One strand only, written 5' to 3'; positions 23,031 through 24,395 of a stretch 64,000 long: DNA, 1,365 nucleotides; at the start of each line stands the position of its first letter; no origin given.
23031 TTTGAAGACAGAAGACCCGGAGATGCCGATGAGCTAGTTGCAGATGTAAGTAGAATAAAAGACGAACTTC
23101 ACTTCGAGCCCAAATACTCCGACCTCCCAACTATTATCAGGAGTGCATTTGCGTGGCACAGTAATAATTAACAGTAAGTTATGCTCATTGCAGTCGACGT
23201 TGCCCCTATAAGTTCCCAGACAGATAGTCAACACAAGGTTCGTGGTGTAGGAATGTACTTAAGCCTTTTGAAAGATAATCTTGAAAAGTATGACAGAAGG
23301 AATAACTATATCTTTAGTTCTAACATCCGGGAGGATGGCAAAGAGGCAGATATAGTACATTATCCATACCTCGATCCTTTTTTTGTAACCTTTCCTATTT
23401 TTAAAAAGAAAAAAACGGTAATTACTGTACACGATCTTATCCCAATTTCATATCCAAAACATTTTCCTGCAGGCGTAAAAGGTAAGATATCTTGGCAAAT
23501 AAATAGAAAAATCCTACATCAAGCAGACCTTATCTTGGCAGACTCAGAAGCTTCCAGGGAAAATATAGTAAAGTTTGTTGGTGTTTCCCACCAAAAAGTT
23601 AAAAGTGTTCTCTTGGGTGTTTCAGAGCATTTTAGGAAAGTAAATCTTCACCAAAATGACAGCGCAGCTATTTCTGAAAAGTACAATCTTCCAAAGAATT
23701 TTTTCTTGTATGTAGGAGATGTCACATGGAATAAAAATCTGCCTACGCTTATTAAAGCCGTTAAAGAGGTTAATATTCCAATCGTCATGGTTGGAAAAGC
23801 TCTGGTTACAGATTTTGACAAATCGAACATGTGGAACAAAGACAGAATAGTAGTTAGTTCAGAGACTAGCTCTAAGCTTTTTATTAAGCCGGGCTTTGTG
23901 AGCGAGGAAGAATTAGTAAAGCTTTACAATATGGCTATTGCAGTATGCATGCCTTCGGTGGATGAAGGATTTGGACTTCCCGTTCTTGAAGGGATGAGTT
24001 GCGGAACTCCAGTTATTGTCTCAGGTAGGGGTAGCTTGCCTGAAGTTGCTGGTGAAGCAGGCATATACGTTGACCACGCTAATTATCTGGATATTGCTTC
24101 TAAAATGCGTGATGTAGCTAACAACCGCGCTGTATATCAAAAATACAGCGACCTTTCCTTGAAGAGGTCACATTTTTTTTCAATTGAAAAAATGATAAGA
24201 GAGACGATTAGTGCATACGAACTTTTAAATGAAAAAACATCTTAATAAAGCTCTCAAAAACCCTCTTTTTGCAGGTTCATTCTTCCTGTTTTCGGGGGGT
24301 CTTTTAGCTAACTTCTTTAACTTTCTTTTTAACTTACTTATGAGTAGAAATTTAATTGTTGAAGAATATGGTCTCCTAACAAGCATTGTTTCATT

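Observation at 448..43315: Five YfhO-like paralogs sharing a C-terminal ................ beta-sandwich plus TM anchor, including an 1105-aa giant; association with a Dpm1-like GT2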

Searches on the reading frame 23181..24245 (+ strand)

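Call 8: search_protein_families(library=pfam, proteins=[window:23181-24245:+], max_evalue=0.001)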
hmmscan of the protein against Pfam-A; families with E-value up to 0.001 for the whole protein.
window:23181-24245:+ (354 aa): 4 families
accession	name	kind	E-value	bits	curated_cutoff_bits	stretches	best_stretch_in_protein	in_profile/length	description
PF00534.26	Glycos_transf_1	-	4.7e-23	82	26.4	1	167-322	8-165/172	Glycosyl transferases group 1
PF13692.12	Glyco_trans_1_4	-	3.8e-18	66.5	27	1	175-314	4-141/142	Glycosyl transferases group 1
PF13439.12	Glyco_transf_4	-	7.7e-11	42.8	28.5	1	38-147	53-166/170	Glycosyltransferase Family 4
PF20706.3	GT4-conflict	-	5.8e-08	32.5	26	1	240-283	270-313/385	Family 4 Glycosyltransferase in conflict systems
